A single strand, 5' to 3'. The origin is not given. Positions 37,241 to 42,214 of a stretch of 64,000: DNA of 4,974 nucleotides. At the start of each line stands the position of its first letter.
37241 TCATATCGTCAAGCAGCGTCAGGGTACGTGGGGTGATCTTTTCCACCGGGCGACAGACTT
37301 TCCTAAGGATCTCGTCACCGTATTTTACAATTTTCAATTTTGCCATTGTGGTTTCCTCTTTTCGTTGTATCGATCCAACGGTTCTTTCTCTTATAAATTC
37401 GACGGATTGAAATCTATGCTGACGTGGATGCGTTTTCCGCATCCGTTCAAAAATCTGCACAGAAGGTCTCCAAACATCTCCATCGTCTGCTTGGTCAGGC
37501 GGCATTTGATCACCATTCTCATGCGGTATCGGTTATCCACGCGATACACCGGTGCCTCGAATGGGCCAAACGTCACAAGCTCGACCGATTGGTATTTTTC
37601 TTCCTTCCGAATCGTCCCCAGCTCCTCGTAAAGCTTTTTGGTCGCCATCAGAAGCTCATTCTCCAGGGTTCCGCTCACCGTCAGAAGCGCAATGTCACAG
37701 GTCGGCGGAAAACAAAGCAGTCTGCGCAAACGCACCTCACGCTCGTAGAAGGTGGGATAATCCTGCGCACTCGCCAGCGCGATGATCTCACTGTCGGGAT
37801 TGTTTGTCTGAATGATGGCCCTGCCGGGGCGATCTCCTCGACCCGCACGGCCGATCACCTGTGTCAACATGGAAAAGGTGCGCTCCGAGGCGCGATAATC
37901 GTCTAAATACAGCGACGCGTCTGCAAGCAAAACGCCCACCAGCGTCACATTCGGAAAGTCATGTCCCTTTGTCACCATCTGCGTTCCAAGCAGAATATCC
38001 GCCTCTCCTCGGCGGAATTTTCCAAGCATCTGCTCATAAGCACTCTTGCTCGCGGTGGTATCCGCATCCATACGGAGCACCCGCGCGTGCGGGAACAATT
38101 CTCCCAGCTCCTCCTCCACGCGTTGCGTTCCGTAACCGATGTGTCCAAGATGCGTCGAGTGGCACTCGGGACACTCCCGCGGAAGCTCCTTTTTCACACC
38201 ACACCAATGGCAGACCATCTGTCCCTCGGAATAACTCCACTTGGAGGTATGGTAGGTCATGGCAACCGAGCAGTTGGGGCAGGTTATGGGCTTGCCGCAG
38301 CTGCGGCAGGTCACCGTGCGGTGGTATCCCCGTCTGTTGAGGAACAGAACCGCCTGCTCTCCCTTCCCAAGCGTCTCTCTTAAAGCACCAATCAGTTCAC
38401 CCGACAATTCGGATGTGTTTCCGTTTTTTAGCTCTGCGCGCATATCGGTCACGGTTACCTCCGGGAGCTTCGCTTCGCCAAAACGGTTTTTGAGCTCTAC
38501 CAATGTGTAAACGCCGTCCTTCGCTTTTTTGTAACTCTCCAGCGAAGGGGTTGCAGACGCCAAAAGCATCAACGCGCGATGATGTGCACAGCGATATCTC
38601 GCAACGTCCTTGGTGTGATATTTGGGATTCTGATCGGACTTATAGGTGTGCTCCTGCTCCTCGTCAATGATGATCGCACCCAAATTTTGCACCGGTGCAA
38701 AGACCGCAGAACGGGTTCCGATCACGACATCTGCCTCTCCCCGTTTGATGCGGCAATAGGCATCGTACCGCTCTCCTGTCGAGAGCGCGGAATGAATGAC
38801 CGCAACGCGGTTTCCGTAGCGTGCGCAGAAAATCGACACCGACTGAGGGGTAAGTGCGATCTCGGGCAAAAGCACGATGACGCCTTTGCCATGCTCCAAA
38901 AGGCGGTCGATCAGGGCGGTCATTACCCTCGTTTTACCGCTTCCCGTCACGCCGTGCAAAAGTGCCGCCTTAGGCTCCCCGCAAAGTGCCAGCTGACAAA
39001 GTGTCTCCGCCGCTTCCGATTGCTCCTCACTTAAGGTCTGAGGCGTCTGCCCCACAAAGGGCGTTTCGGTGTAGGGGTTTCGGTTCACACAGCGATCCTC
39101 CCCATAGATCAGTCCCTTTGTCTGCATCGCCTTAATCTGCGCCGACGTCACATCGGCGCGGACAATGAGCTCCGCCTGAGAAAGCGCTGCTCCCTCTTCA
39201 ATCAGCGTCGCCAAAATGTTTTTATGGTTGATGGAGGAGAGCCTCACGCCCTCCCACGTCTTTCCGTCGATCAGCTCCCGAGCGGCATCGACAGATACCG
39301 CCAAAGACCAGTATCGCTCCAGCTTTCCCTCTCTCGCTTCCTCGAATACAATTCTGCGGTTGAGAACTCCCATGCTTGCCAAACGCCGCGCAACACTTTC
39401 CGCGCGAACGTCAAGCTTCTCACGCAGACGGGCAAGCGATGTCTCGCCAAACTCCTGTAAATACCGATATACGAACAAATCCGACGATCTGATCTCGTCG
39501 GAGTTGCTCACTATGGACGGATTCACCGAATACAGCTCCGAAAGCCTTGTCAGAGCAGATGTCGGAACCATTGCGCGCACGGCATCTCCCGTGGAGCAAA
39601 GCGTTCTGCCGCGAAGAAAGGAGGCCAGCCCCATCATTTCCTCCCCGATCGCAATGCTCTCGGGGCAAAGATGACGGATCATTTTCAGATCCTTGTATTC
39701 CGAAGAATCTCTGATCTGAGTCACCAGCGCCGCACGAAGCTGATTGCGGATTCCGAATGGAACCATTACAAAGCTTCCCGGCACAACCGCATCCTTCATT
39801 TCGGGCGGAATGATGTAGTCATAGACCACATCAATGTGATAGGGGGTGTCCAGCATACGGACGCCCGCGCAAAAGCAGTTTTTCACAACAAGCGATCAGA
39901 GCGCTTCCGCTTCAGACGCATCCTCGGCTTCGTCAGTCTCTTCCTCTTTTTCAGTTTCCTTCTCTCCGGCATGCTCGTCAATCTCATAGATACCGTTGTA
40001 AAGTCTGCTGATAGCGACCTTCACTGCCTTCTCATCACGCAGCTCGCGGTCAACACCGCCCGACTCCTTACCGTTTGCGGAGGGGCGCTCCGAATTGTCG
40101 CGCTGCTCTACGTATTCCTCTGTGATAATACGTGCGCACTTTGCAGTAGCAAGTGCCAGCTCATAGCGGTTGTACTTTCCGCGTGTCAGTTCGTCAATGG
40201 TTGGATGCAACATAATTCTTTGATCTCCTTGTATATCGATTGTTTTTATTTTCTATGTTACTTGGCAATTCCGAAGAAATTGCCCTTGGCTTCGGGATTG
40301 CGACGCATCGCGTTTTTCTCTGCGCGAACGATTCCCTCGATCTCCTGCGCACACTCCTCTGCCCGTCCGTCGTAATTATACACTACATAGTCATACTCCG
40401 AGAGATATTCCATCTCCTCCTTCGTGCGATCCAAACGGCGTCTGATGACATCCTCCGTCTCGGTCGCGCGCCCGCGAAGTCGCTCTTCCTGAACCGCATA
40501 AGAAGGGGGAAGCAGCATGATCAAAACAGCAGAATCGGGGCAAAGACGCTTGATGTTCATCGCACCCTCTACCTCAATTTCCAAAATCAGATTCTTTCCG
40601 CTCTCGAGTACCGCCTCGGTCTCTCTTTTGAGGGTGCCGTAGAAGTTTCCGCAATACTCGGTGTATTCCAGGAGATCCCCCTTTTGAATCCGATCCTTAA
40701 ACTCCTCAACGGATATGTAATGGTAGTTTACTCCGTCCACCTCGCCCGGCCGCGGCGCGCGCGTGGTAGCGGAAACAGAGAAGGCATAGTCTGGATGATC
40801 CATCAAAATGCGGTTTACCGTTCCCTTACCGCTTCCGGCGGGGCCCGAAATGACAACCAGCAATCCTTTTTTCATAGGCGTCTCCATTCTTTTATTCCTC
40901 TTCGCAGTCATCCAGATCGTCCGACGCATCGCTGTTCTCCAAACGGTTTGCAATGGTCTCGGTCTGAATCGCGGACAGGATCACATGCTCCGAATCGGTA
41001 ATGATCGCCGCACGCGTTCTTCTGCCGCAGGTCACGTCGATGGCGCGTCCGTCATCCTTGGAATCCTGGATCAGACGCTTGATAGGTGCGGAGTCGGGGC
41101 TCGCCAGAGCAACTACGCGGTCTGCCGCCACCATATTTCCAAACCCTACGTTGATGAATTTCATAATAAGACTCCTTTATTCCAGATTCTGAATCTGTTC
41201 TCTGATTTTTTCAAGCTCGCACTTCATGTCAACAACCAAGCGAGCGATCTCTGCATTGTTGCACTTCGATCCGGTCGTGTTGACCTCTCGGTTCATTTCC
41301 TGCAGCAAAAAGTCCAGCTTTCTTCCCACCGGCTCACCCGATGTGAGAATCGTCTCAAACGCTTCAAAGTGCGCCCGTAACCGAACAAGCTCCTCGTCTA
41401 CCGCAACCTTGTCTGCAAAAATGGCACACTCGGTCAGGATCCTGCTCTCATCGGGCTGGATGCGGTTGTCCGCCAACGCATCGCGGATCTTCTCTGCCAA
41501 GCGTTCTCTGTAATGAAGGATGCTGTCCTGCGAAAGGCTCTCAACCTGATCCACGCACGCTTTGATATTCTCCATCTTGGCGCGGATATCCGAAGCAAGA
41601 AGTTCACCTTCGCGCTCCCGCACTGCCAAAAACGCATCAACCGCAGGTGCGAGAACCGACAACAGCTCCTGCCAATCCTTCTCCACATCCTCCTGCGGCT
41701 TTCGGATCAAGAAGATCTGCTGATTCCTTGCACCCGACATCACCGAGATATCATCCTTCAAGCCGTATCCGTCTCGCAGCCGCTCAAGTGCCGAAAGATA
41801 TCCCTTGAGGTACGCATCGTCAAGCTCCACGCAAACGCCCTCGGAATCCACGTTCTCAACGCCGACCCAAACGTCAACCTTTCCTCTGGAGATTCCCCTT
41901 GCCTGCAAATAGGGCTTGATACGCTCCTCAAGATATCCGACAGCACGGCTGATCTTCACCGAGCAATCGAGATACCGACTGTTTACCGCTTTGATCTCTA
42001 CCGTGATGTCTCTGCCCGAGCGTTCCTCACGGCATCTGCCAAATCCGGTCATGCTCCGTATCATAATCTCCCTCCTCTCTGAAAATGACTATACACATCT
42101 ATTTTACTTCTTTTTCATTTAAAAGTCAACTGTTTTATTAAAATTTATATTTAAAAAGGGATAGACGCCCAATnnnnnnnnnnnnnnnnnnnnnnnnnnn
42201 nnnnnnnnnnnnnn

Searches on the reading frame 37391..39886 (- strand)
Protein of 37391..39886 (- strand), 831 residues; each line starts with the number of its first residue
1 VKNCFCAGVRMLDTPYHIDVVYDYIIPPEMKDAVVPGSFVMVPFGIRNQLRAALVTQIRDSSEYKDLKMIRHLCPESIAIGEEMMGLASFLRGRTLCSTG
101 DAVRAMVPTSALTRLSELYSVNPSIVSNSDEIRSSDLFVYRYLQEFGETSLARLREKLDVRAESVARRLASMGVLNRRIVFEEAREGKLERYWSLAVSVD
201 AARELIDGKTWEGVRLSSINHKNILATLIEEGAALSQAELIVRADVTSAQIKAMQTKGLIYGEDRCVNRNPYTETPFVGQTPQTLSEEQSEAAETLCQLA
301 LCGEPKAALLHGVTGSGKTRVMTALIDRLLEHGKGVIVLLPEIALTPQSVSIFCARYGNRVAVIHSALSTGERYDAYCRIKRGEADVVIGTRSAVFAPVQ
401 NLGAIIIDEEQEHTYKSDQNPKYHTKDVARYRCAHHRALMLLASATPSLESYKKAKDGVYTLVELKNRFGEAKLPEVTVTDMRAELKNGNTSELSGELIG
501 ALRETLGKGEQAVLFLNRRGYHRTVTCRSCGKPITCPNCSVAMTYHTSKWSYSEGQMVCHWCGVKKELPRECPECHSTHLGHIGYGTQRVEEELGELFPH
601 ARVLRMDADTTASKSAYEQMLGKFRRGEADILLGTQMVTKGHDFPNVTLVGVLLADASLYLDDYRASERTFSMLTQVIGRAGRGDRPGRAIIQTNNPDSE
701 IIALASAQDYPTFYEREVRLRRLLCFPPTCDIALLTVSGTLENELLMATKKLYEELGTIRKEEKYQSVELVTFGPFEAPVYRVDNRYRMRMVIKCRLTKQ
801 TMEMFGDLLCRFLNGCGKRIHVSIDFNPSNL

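Call 59: search_protein_families(library=pfam, proteins=[window:37391-39886:-], max_evalue=0.00001)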
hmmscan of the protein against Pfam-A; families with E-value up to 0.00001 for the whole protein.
window:37391-39886:- (831 aa): 6 families
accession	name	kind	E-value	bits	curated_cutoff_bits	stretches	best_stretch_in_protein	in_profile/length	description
PF00270.35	DEAD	-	2.7e-15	56.9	26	1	297-453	12-165/167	DEAD/DEAH box helicase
PF17764.6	PriA_3primeBD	-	4.4e-15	55.8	22.7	1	13-108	5-96/96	3'DNA-binding domain (3'BD)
PF18074.6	PriA_C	-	8.9e-13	49.3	26.9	1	729-828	2-95/95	Primosomal protein N C-terminal domain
PF00271.37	Helicase_C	-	1.1e-12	48.6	23.5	1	590-683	28-108/110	Helicase conserved C-terminal domain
PF04851.21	ResIII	-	1.3e-11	45.1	22.5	1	285-447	4-162/164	Type III restriction enzyme, res subunit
PF18319.7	Zn_ribbon_PriA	-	1.2e-06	28.8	26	1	536-563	1-23/27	PriA DNA helicase Cys-rich region (CRR) domain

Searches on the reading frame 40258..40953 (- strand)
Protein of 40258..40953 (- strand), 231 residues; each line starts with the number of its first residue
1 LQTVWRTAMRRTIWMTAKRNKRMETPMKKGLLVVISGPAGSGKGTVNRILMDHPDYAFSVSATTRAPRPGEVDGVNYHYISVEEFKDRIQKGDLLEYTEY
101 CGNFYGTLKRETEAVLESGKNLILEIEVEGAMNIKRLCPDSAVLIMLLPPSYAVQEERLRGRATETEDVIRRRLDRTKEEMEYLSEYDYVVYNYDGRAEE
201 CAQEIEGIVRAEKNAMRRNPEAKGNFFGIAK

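Call 59: search_protein_families(library=pfam, proteins=[window:40258-40953:-], max_evalue=0.00001)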
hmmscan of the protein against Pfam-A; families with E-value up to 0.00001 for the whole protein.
window:40258-40953:- (231 aa): 1 family
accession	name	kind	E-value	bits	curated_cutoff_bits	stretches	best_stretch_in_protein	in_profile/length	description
PF00625.27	Guanylate_kin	-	2.2e-38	132.2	25.2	1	32-207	4-177/182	Guanylate kinase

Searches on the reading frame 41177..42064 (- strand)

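Call 59: search_protein_families(library=pfam, proteins=[window:41177-42064:-], max_evalue=0.00001)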
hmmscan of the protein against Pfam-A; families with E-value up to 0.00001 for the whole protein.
window:41177-42064:- (295 aa): 2 families
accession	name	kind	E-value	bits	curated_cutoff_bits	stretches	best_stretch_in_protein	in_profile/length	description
PF08340.16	YicC-like_C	-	1.4e-44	151.6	27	1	175-295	2-120/120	Endoribonuclease YicC-like, C-terminal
PF03755.18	YicC-like_N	-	1.1e-37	130.2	25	1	2-157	1-155/156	Endoribonuclease YicC-like, N-terminal region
